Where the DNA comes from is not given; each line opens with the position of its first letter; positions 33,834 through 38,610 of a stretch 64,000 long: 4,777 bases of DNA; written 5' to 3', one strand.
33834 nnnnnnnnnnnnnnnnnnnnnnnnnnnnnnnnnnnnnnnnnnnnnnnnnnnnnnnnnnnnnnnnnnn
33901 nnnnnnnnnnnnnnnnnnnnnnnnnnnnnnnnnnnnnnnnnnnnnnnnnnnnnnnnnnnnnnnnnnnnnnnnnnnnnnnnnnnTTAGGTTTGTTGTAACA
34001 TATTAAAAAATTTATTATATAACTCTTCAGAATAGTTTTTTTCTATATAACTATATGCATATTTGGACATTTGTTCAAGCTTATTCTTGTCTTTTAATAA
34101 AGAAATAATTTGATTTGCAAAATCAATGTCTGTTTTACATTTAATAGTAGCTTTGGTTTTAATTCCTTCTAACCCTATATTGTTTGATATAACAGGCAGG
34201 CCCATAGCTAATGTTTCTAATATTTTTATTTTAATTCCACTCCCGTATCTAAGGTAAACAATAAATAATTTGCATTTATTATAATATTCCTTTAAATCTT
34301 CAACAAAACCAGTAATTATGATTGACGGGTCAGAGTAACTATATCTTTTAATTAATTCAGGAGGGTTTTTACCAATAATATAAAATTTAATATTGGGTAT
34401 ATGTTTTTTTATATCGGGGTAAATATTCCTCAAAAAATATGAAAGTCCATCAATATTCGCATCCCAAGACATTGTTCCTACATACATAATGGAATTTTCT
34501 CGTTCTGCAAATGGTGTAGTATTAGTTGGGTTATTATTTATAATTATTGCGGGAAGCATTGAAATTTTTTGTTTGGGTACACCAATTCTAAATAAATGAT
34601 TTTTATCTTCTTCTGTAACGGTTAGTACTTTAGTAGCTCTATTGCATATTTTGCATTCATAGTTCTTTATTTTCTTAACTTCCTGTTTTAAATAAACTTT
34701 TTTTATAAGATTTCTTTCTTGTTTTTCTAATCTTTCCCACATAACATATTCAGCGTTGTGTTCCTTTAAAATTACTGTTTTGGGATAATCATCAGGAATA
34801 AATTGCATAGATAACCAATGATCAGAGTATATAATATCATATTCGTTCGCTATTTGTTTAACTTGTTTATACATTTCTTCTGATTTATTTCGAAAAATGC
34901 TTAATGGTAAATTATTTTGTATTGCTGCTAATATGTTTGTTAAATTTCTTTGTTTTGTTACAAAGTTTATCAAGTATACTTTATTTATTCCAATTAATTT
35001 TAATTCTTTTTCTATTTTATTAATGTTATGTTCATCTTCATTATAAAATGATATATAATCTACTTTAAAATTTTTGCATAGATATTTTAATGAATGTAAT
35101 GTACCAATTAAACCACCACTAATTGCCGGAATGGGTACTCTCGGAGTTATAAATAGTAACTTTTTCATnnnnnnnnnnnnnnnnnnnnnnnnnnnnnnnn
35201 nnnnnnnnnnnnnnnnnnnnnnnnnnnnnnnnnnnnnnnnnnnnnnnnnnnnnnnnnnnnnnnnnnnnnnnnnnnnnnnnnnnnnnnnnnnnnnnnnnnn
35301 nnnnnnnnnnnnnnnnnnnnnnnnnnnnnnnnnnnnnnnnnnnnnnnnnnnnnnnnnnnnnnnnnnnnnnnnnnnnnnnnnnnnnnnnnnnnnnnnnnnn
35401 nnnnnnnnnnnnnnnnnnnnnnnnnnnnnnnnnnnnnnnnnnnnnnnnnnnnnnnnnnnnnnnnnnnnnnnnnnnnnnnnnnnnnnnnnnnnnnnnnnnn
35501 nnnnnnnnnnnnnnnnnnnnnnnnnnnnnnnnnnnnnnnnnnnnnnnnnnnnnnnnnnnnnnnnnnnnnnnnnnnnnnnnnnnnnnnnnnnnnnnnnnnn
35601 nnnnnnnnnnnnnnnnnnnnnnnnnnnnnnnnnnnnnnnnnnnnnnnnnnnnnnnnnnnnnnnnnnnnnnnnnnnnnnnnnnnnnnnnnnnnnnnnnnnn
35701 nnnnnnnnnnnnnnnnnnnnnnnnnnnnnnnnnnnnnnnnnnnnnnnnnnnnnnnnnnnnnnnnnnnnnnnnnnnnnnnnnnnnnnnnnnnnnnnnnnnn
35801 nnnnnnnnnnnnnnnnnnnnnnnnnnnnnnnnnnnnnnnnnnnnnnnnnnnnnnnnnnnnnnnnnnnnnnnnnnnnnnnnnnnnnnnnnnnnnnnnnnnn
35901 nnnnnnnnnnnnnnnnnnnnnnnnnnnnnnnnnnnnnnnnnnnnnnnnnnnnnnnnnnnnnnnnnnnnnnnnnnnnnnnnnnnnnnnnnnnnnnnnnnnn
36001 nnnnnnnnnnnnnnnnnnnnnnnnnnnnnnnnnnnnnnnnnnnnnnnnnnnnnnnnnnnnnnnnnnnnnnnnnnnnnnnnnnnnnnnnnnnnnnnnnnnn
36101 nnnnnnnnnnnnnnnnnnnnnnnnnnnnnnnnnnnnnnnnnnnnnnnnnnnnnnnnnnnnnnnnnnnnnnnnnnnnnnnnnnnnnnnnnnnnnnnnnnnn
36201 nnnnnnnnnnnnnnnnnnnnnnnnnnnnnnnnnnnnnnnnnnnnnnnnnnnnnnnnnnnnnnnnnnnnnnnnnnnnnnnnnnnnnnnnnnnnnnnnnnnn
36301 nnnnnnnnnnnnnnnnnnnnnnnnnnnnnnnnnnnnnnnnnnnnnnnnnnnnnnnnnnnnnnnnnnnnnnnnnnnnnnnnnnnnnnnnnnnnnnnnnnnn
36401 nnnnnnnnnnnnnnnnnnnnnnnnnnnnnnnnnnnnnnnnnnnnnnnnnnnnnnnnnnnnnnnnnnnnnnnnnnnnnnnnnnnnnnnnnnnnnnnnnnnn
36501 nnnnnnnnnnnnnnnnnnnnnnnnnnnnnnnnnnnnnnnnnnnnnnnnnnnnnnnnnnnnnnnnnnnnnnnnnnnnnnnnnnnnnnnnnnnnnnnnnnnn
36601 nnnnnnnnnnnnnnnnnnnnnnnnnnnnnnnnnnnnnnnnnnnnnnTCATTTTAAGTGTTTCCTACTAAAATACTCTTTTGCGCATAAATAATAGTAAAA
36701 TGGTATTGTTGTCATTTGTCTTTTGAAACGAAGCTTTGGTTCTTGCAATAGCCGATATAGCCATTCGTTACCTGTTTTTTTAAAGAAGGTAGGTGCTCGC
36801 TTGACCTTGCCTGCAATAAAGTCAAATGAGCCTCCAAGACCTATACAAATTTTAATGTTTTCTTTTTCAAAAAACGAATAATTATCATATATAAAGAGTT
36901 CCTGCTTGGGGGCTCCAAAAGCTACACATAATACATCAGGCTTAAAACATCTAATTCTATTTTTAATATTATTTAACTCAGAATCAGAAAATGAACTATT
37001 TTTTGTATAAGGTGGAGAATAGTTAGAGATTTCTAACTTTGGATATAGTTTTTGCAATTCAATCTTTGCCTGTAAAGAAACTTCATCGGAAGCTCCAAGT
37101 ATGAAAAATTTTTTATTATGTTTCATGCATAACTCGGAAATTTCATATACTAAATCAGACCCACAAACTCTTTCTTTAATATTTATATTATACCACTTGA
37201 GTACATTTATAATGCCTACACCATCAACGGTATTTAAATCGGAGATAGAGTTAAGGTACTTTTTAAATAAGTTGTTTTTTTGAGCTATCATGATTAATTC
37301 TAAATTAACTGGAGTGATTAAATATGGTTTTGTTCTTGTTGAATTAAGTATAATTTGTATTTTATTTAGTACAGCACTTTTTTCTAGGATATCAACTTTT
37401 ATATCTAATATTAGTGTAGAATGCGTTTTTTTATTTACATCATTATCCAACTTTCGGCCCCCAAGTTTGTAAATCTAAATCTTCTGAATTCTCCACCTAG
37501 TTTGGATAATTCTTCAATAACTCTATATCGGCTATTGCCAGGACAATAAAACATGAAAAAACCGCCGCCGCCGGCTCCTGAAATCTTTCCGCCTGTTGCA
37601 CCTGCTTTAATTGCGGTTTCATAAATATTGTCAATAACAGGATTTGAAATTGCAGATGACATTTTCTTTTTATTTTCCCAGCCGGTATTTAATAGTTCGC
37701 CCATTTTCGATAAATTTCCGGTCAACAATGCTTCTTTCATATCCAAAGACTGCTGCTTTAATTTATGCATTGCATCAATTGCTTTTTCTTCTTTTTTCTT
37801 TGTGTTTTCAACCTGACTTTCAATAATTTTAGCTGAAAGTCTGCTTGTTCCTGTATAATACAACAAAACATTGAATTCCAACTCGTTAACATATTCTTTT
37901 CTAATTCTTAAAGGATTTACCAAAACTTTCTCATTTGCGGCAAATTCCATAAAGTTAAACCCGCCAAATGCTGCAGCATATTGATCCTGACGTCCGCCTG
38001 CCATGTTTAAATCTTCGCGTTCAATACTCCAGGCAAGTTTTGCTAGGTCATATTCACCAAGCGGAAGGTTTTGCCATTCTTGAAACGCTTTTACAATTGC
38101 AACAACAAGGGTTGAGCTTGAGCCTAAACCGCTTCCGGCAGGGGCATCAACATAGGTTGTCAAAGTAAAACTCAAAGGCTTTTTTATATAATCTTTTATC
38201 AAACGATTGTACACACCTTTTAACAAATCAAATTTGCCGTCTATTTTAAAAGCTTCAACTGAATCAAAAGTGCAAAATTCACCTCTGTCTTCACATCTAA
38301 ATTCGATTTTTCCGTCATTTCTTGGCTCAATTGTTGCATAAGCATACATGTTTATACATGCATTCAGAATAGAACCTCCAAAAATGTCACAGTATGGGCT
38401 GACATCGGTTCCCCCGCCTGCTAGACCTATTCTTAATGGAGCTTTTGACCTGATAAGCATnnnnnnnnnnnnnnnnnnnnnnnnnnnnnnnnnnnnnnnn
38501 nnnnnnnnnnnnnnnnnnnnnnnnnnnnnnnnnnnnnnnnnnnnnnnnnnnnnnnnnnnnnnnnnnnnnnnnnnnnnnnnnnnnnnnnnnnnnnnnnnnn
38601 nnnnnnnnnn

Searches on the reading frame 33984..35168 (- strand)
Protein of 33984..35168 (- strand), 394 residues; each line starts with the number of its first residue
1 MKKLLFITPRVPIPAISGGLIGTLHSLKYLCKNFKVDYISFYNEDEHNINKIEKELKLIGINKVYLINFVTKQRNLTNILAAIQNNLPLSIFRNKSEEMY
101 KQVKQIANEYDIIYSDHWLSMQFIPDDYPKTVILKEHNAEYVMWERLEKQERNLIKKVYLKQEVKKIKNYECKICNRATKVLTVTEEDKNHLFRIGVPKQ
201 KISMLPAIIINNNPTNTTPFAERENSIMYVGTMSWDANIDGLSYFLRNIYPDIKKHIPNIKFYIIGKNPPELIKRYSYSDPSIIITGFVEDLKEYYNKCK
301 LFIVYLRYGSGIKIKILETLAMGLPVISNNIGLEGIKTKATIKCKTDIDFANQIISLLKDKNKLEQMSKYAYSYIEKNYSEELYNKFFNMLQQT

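Call 34: search_protein_families(library=pfam, max_evalue=0.0001, proteins=[window:33984-35168:-])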
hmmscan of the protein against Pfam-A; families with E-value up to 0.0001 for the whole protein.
window:33984-35168:- (394 aa): 3 families
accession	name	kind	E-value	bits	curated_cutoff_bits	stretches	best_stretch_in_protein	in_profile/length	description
PF13692.12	Glyco_trans_1_4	-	2.7e-26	93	27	1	225-360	2-142/142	Glycosyl transferases group 1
PF00534.26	Glycos_transf_1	-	1.8e-15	57.3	26.4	1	219-373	10-171/172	Glycosyl transferases group 1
PF13439.12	Glyco_transf_4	-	7e-05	23.4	28.5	0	100-206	65-163/170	Glycosyltransferase Family 4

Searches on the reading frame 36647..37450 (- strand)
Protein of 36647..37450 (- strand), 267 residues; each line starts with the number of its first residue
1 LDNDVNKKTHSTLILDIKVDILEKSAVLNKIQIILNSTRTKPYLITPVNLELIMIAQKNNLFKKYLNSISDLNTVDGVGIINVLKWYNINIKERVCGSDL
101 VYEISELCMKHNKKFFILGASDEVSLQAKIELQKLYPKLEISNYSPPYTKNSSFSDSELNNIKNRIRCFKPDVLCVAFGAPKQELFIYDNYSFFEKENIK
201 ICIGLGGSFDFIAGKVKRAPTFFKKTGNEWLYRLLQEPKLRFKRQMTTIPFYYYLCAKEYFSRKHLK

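Call 34: search_protein_families(library=pfam, max_evalue=0.0001, proteins=[window:36647-37450:-])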
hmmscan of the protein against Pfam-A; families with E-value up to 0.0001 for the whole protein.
window:36647-37450:- (267 aa): 1 family
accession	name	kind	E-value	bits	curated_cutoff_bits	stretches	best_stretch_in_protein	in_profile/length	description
PF03808.19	Glyco_tran_WecG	-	4.1e-46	157.3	27.4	1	70-244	1-167/168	Glycosyl transferase WecG/TagA/CpsF family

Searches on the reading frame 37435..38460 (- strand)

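Call 34: search_protein_families(library=pfam, max_evalue=0.0001, proteins=[window:37435-38460:-])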
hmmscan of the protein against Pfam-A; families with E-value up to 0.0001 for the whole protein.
window:37435-38460:- (341 aa): 2 families
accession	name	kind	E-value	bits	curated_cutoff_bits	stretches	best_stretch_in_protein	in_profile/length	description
PF00288.32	GHMP_kinases_N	-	7.2e-19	68.2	22.3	1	79-167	2-87/87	GHMP kinases N terminal domain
PF08544.19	GHMP_kinases_C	-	1.3e-12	48.4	21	1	241-321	1-82/85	GHMP kinases C terminal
